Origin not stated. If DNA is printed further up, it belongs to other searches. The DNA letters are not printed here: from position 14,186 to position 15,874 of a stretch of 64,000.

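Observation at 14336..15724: [FeFe]-hydrogenase with Cys-to-Ser substitution in the L1 proton-transfer motif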

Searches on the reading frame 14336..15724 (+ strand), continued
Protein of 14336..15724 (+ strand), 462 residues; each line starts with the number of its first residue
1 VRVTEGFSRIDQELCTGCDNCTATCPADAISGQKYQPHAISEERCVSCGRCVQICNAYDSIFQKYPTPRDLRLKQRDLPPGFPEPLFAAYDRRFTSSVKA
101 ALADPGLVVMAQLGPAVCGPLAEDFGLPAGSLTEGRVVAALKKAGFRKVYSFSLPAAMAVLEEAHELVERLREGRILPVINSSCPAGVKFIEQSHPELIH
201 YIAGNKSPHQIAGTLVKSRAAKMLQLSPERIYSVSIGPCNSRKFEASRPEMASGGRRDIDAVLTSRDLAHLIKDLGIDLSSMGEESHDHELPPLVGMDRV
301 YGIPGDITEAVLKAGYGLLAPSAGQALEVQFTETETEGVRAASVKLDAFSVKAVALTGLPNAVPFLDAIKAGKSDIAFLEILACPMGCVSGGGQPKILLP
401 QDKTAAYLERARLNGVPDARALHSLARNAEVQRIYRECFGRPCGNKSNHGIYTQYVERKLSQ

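Call 70: find_related_loci(query=A3, collection=metagenome_contigs, flank=10000)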
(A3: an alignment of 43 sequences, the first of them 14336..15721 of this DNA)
Query A3 (462 aa) in metagenome_contigs; peptide patterns used: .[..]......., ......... (x = any residue, [..] = any of these).
600 stretches matched a pattern (row limit reached: there are more); 188 encode a relative of the query (tblastn E <= 1e-3); the best 80 are kept; 79 distinct loci.
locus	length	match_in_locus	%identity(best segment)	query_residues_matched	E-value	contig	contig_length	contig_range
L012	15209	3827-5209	64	2-462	0e+0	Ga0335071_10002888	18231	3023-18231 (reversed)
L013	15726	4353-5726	63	2-459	0e+0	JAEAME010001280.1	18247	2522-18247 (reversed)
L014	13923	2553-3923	63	1-460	0e+0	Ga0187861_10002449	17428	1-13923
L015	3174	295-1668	64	2-462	0e+0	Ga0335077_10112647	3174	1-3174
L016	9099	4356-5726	60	2-459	0e+0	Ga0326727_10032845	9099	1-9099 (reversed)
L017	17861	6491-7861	47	1-460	3e-136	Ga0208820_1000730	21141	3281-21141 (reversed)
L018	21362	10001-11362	46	4-460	3e-131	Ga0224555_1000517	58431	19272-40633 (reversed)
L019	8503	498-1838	45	10-456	2e-130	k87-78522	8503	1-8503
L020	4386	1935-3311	43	1-459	2e-130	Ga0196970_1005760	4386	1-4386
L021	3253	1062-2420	43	4-459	2e-131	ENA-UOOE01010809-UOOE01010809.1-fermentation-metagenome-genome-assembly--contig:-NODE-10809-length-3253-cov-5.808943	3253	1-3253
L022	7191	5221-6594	43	1-458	8e-126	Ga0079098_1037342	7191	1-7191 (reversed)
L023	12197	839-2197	43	4-459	2e-127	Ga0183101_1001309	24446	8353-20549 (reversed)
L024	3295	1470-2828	43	4-459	5e-129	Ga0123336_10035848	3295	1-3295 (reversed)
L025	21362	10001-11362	41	6-459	8e-120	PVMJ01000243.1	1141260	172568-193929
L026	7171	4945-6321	40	1-459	1e-118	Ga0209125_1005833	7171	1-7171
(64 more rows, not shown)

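Call 71: predict_structure(alignment_id=A2)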
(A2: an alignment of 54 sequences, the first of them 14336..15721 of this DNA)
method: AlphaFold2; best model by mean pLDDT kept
length: 462 residues; sequences in the alignment: 54
mean_pLDDT: 90.9   pTM: 0.92
mean pLDDT of the five models: 90.9, 90.2, 89.5, 89.3, 89.2
residues with pLDDT >= 90: 327; 70-90: 126; 50-70: 5; < 50: 4
segments of 3 or more residues with pLDDT < 50: 1-3
pLDDT, mean of each block of 10 residues (from residue 1): 69 94 93 95 92 89 88 91 90 93 98 91 88 95 98 96 96 91 95 93 95 96 96 95 93 89 95 93 96 88 93 95 82 85 94 94 95 94 90 77 87 80 91 91 90 85 53
secondary structure, 60 per line:
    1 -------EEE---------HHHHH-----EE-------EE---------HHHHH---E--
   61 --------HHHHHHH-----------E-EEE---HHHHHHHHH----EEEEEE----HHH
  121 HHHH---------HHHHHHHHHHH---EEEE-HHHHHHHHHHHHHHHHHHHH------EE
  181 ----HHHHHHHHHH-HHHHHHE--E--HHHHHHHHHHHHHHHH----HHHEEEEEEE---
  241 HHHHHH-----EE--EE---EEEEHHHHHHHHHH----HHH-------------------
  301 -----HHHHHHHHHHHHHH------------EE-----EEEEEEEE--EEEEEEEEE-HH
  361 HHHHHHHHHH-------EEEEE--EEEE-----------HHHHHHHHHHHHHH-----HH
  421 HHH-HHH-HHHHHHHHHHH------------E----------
elements in order: E8-10 H20-24 H50-54 H69-75 E89-91 H95-103 E108-113 H118-124 H134-144 E148-151 H153-172 H185-194 H196-201 H208-223 E231-237 H241-246 E261-264 H265-274 H306-319 E339-346 E349-357 H359-370 E378-382 E385-388 H400-413 H419-423 H429-439

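Call 75: fold_search(model_id=the predicted structure, library=pdb)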
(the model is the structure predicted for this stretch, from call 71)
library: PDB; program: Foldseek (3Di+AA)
matches with E <= 10: 794; with E <= 0.001: 74
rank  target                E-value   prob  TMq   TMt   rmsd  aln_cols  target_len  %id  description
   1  7qv7_D                5.6e-40  1.00  0.89  0.92   2.9       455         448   41  Cryo-EM structure of Hydrogen-dependent CO2 reductase. (released 2022-07-06)
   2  9gbu_A                5.2e-38  1.00  0.81  0.79   4.1       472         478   31  Desulfovibrio desulfuricans [FeFe]-hydrogenase variant with both subunits linked by a 13 amino acid linker peptide der (released 2025-08-13)
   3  9gbu_B                3.5e-37  1.00  0.84  0.81   2.9       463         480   31  Desulfovibrio desulfuricans [FeFe]-hydrogenase variant with both subunits linked by a 13 amino acid linker peptide der (released 2025-08-13)
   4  8ru6                  3.5e-36  1.00  0.85  0.81   2.8       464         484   31  Desulfovibrio desulfuricans [FeFe]-hydrogenase variant with both subunits linked by a 4 amino acid linker peptide derive (released 2025-02-12)
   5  8ryh                  5.2e-36  1.00  0.81  0.80   3.8       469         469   30  Desulfovibrio desulfuricans [FeFe]-hydrogenase variant with both subunits linked by a linker peptide derived from a grou (released 2025-02-19)
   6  9gnk                  5.5e-36  1.00  0.83  0.80   3.0       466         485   31  Desulfovibrio desulfuricans [FeFe]-hydrogenase variant with both subunits linked by a 13 amino acid linker peptide deriv (released 2025-09-24)
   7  8a6t_A                5.2e-35  1.00  0.83  0.68   3.1       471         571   31  Cryo-EM structure of the electron bifurcating Fe-Fe hydrogenase HydABC complex from Thermoanaerobacter kivui in the re (released 2023-02-15)
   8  1hfe_L                1.2e-34  1.00  0.74  0.86   3.0       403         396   33  1.6 A RESOLUTION STRUCTURE OF THE FE-ONLY HYDROGENASE FROM DESULFOVIBRIO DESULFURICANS (released 1999-04-20)
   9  8rti_A                1.4e-33  1.00  0.72  0.85   3.9       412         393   32  Desulfovibrio desulfuricans [FeFe] hydrogenase in the apo form derivatized with krypton (released 2025-02-12)
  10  9gzl_A                3.1e-33  1.00  0.74  0.86   3.0       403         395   33  Apo FeFe Hydrogenase from Desulfovibrio desulfuricans labelled with cyanophenylalanine (released 2025-05-28)
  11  9gz0_A                3.1e-33  1.00  0.73  0.85   3.6       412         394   32  FeFe Hydrogenase from Desulfovibrio desulfuricans labelled with cyanophenylalanine - oxidised state (released 2025-05-28)
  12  8bj8_A                3.7e-33  1.00  0.74  0.87   2.5       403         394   33  Desulfovibrio desulfuricans FeFe Hydrogenase C178A mutant in Htrans-like state (released 2023-04-26)
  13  8bj7_A                4.8e-33  1.00  0.72  0.84   4.0       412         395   32  Desulfovibrio desulfuricans FeFe Hydrogenase C178A mutant in Hinact-like state (released 2023-03-22)
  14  9f46_A                6.4e-33  1.00  0.79  0.60   4.1       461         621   31  crystal structure of apo-[FeFe]-hydrogenase CbA5H from Clostridium beijerinckii (released 2024-12-18)
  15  9hpx_A                7.5e-33  1.00  0.74  0.86   3.0       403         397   33  [FeFe]-hydrogenase from D. desulfuricans with synthetic active site containing only one cyanide ligand. (released 2025-12-24)
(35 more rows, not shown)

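Call 79: search_protein_families(library=ncbifam, proteins=[P0061, P0102], max_evalue=1e-20)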
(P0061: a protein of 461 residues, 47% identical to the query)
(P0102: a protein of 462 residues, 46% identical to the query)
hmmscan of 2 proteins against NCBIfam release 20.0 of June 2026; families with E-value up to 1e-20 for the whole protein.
P0061 (461 aa): 4 families
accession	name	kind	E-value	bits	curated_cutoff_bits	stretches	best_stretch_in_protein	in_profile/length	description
NF040763.1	FeFe_hydrog_A6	exception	3.4e-167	557.3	765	1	84-457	201-571/571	NADH-dependent [FeFe] hydrogenase, group A6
TIGR02512.1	FeFe_hydrog_A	subfamily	3.5e-136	454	405.95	1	84-394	63-374/375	[FeFe] hydrogenase, group A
NF040762.1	Hydr_FeFe_Clost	exception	7.9e-134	447.4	900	1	86-455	202-572/572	ferredoxin hydrogenase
TIGR04105.1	FeFe_hydrog_B1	subfamily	1.8e-46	158.8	450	1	120-317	232-409/462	monomeric [FeFe] hydrogenase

P0102 (462 aa): 4 families
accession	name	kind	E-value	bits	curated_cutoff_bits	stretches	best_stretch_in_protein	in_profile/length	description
NF040763.1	FeFe_hydrog_A6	exception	8.3e-83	278.7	765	1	84-456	201-569/571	NADH-dependent [FeFe] hydrogenase, group A6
TIGR02512.1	FeFe_hydrog_A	subfamily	1.6e-71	241.2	405.95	1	84-396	63-374/375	[FeFe] hydrogenase, group A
NF040762.1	Hydr_FeFe_Clost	exception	9.8e-59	199.4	900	1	84-455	200-571/572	ferredoxin hydrogenase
TIGR04105.1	FeFe_hydrog_B1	subfamily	2.2e-26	92.6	450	0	88-310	205-402/462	monomeric [FeFe] hydrogenase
